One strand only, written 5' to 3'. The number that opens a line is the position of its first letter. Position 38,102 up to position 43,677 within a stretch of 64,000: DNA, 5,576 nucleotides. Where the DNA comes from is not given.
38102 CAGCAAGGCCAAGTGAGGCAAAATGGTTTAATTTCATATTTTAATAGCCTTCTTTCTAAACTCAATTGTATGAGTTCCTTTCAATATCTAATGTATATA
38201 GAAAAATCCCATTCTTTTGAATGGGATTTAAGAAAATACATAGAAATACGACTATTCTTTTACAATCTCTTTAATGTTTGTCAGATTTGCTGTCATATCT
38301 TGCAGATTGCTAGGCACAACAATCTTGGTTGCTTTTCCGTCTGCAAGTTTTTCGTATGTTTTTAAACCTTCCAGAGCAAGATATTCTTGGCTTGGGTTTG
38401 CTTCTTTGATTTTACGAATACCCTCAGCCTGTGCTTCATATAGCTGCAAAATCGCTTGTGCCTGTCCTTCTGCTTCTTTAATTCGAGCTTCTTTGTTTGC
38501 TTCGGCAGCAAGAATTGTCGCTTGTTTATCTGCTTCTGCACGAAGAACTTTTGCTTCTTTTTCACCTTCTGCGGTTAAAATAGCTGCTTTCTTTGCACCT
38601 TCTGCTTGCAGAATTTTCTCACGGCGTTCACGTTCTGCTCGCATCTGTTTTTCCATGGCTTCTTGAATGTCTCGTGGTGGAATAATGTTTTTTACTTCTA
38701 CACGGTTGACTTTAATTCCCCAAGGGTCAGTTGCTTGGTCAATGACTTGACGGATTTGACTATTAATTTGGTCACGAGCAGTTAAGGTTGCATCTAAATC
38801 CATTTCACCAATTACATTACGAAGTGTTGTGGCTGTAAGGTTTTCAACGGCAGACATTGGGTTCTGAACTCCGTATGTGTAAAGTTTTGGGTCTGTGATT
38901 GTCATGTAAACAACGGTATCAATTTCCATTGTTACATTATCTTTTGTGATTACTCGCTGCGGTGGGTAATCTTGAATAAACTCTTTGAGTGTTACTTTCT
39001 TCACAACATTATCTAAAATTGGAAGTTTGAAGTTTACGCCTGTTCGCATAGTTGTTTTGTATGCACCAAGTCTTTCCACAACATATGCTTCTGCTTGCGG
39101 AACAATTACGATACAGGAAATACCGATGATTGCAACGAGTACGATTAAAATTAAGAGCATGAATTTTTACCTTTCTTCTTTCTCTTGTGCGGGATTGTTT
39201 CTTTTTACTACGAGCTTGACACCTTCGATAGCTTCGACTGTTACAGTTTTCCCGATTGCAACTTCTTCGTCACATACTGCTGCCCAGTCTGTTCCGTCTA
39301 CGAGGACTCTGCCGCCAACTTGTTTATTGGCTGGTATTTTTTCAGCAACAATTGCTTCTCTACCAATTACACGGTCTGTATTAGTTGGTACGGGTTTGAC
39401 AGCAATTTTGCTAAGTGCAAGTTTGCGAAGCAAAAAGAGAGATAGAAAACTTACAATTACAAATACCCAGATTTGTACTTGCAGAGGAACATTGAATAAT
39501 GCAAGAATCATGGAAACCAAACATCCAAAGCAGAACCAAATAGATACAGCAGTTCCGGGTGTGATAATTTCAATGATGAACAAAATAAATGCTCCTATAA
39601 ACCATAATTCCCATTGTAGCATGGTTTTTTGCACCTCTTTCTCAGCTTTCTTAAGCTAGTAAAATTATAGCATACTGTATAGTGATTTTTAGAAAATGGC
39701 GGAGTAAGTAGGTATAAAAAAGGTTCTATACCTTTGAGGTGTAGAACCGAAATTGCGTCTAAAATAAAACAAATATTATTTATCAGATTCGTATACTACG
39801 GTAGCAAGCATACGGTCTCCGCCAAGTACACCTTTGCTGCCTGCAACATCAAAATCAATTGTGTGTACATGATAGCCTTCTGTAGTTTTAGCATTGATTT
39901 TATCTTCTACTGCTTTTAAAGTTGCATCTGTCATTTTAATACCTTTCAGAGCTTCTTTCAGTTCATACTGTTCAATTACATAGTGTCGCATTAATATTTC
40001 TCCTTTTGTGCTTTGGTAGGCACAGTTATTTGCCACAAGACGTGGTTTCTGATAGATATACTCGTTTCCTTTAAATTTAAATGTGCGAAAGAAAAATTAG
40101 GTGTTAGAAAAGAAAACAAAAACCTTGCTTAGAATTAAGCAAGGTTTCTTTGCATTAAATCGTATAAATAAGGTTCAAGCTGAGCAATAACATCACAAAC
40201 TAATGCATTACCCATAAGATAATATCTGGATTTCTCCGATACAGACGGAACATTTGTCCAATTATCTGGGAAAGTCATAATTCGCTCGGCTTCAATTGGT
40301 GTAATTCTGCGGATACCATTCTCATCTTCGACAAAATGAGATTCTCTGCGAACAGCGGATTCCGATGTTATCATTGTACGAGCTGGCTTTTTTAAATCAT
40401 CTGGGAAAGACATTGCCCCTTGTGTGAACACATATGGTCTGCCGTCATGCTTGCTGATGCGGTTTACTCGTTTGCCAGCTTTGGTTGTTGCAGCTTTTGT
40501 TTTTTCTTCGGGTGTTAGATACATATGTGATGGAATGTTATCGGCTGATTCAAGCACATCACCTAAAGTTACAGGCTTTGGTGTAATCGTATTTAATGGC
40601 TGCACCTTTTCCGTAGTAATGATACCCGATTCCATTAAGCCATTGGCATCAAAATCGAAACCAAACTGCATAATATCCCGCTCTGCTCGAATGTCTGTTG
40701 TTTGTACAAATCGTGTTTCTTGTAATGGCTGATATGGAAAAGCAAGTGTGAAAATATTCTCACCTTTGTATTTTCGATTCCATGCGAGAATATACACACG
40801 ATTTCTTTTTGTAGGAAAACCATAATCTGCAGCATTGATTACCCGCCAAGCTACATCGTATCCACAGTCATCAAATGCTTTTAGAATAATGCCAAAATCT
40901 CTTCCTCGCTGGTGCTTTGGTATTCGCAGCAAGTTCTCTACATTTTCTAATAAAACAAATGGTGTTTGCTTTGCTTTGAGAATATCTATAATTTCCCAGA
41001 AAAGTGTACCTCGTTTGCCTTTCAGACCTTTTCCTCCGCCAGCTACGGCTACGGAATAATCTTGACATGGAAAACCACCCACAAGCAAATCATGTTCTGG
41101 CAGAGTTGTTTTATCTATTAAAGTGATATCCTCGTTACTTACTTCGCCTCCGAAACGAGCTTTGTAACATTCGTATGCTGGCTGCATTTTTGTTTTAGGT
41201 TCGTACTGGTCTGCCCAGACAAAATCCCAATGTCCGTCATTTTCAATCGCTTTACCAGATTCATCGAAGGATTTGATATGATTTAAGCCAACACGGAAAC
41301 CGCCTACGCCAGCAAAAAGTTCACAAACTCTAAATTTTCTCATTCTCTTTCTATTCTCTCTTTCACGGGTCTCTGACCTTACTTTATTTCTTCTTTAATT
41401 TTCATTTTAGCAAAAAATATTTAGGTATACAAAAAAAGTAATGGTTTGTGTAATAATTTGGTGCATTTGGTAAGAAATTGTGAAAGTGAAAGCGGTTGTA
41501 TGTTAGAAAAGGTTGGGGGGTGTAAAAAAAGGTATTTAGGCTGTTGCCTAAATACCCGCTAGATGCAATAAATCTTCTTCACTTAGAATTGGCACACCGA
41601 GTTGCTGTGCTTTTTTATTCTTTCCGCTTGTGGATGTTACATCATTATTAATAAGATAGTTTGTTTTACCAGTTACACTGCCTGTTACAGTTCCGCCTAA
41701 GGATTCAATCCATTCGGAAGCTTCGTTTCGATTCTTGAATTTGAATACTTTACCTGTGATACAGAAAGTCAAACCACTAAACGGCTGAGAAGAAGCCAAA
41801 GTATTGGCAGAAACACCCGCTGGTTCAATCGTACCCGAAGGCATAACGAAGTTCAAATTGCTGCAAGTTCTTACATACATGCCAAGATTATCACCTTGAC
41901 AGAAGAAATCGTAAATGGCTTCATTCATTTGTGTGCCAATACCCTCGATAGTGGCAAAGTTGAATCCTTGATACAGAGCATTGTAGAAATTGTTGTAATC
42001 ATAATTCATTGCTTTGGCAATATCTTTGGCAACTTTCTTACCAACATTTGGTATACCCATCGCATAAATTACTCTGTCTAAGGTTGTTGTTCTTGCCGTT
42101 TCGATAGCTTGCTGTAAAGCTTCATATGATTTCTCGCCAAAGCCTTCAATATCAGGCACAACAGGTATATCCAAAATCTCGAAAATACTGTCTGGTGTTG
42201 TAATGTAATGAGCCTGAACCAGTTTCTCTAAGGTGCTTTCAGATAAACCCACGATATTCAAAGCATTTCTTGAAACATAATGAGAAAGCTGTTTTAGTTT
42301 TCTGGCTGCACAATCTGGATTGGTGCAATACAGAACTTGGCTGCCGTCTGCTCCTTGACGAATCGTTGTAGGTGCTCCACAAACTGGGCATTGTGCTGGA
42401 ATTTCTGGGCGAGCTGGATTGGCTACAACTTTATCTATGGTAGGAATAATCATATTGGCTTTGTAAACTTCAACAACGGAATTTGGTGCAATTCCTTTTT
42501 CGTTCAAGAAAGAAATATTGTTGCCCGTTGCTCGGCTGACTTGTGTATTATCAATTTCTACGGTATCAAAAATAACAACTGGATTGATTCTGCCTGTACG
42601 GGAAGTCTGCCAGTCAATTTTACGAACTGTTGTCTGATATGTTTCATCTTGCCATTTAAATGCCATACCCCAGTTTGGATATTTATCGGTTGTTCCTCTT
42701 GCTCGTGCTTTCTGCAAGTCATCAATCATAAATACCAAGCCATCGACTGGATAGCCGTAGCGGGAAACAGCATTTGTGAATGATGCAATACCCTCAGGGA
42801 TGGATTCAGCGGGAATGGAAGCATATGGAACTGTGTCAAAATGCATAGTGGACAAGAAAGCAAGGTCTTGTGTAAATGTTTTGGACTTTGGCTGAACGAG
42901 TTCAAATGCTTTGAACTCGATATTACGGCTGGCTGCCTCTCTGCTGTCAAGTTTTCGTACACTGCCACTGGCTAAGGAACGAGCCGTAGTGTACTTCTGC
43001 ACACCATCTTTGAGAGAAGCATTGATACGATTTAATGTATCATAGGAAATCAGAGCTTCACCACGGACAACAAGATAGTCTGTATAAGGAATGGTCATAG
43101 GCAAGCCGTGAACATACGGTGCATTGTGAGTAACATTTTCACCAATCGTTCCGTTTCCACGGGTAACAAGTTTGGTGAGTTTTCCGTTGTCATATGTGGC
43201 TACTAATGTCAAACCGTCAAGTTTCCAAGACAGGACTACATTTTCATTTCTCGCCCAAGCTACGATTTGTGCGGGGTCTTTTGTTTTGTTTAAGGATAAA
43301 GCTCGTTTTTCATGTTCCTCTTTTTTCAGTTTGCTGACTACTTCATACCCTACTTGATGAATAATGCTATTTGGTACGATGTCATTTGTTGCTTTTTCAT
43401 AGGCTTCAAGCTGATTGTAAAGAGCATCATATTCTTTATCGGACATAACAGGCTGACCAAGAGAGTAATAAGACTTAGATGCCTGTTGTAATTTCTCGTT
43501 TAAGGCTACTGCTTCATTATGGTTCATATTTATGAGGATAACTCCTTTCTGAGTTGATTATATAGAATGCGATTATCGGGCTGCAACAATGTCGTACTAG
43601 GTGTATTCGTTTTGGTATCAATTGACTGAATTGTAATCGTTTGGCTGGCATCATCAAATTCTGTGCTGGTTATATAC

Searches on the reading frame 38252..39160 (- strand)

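Call 15: search_protein_families(library=ncbifam, proteins=[window:38252-39160:-], max_evalue=0.00001)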
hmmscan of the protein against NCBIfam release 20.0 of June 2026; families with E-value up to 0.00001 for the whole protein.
window:38252-39160:- (302 aa): 4 families
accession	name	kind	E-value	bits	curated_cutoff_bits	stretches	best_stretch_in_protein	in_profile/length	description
TIGR01933.1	hflK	equivalog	8.9e-29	100.7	159.4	1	17-224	1-210/261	FtsH protease activity modulator HflK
NF008181.0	PRK10930.1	equivalog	1.1e-16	60.7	660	1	6-222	86-304/419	FtsH protease activity modulator HflK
TIGR01932.1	hflC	equivalog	1.5e-16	60.1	134.4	2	2-142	5-159/318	protease modulator HflC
NF008259.0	PRK11029.1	equivalog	9.8e-10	37.9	427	1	136-242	190-284/334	protease modulator HflC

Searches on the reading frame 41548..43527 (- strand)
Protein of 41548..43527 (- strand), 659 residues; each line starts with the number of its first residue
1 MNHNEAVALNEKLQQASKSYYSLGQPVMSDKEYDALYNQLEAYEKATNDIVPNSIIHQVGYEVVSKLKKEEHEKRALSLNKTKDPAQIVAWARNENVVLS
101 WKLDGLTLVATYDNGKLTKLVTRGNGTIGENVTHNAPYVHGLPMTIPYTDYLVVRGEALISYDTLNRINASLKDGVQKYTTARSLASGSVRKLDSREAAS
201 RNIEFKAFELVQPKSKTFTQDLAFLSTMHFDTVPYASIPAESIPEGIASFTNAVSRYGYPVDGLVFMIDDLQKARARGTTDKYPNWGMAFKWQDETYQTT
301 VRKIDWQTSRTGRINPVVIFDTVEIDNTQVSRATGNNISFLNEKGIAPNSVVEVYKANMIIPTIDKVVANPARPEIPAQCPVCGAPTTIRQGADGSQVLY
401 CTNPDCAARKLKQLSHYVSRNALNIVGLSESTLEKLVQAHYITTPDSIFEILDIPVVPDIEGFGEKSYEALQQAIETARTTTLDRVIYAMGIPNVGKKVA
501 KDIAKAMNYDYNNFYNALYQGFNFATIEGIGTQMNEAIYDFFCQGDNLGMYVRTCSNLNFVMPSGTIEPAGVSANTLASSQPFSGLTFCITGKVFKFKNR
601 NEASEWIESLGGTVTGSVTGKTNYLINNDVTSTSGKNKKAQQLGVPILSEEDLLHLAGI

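Call 15: search_protein_families(library=ncbifam, proteins=[window:41548-43527:-], max_evalue=0.00001)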
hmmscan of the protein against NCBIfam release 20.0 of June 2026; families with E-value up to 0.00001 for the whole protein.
window:41548-43527:- (659 aa): 6 families
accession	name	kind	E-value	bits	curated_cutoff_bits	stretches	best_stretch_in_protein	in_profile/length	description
NF005932.1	PRK07956.1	equivalog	4.6e-138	461.6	369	1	7-656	4-663/664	NAD-dependent DNA ligase LigA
TIGR00575.1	dnlj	equivalog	6.9e-136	454.3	444.45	1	9-653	1-652/652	NAD-dependent DNA ligase LigA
NF010931.0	PRK14351.1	equivalog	7.5e-96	322.2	1051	1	4-655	34-680/692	NAD-dependent DNA ligase LigA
NF010930.0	PRK14350.1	equivalog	5.2e-69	233.3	652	1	4-653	7-661/669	NAD-dependent DNA ligase LigA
NF005987.0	PRK08097.1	equivalog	1.3e-44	152.6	498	1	3-543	31-541/562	NAD-dependent DNA ligase LigB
NF004719.0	PRK06063.1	equivalog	8.5e-06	24.9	389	0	598-656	247-305/331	DEDDh family exonuclease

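Call 27: find_homologous_proteins(query=window:41548-43527:-, max_evalue=1e-20)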
Query window:41548-43527:- (659 aa): 8000 proteins with E <= 1e-20 among 8000 candidates; the best 120 are listed.
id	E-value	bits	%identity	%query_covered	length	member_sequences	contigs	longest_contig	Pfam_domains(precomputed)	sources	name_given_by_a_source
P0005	0.0e+0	1495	100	100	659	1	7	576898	PF12826.14,PF03120.23,PF01653.24,PF00533.34,PF22745.3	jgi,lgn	jgi:DNA ligase (NAD+)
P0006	7.2e-236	803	55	99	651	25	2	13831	PF03120.23,PF01653.24,PF00533.34,PF03119.22,PF22745.3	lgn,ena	-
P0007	1.4e-235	802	57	99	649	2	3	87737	PF03120.23,PF01653.24,PF00533.34,PF22745.3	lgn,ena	-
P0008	6.4e-234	796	56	98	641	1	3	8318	PF03120.23,PF01653.24,PF00533.34,PF03119.22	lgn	-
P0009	1.1e-228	779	56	98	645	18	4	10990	PF03120.23,PF01653.24,PF00533.34,PF22745.3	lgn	-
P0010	3.7e-224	764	54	99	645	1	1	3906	PF03120.23,PF01653.24,PF00533.34,PF22745.3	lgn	-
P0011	7.5e-222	756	53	98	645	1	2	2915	PF03120.23,PF01653.24,PF00533.34,PF22745.3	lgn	-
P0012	4.5e-219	747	53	97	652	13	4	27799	PF03120.23,PF01653.24,PF00533.34,PF22745.3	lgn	-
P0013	1.5e-185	636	48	100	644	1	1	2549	PF12826.14,PF03120.23,PF01653.24,PF00533.34,PF22745.3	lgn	-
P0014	3.8e-185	635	47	98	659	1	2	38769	PF03120.23,PF01653.24,PF00533.34,PF22745.3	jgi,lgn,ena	-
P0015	1.3e-184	633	47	99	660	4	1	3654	PF03120.23,PF01653.24,PF00533.34,PF22745.3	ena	-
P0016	2.1e-184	633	47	99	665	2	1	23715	PF12826.14,PF03120.23,PF01653.24,PF00533.34,PF22745.3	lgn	-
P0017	1.2e-181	624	45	100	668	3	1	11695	PF12826.14,PF03120.23,PF01653.24,PF00533.34,PF22745.3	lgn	-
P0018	6.1e-181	621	46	98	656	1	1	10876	PF03120.23,PF01653.24,PF00533.34,PF22745.3,PF12738.14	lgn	-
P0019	1.4e-180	620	46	99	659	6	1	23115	PF03120.23,PF01653.24,PF00533.34,PF22745.3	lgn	-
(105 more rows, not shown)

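Call 37: search_dna_similar(query=window:41548-43527:-, collection=phages, mode=protein, max_rows=10)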
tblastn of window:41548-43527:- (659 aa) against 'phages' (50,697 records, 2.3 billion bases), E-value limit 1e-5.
Records with a match: 1265; places in all: 1268; records where one place covers at least 80% of the query: 593.
Best place of each record, by identity: <60% 1265.
By first word of the organism name: Vibrio 383; Salmonella 266; Escherichia 134; Klebsiella 88; Erwinia 58; Pseudomonas 48; Bacteriophage 44; Aeromonas 29; Ralstonia 16; Rhizobium 15; and 47 more.
By host as written in the record: - 394; Erwinia amylovora 49; Escherichia coli 45; Salmonella enterica subsp. enterica serovar Enteritidis PT1 39; Vibrio harveyi BAA-1116 36; Klebsiella pneumoniae 28; Salmonella sp. 25; Salmonella enterica 22; and 274 more.
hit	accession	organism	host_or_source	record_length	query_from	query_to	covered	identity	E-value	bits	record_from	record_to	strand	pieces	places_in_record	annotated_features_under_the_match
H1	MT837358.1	Bacteriophage sp.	human fecal samples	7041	9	656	98%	43.4%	1e-144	470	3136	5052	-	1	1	record has no annotation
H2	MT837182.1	Bacteriophage sp.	human fecal samples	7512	12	656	98%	43.1%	7e-148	479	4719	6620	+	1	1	record has no annotation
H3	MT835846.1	Bacteriophage sp.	human fecal samples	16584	1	656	100%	42.0%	2e-150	487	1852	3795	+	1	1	record has no annotation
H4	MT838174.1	Bacteriophage sp.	human fecal samples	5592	13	658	98%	41.9%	3e-147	474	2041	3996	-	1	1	record has no annotation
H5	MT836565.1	Bacteriophage sp.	human fecal samples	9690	9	655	98%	41.6%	1e-147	479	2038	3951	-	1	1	record has no annotation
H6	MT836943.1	Bacteriophage sp.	human fecal samples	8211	13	656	98%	40.3%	2e-142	464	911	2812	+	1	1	record has no annotation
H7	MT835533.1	Bacteriophage sp.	human fecal samples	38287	3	658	100%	39.0%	3e-131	432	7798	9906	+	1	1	record has no annotation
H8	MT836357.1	Bacteriophage sp.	human fecal samples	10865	9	658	99%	39.1%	6e-128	422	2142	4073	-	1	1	record has no annotation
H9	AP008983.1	Clostridium phage c-st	Clostridium botulinum type C strain ...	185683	9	656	98%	38.0%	6e-122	405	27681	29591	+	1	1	putative NAD-dependent DNA ligase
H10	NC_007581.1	Clostridium phage c-st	Clostridium botulinum type C strain ...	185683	9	656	98%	38.0%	6e-122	405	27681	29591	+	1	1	NAD-dependent DNA ligase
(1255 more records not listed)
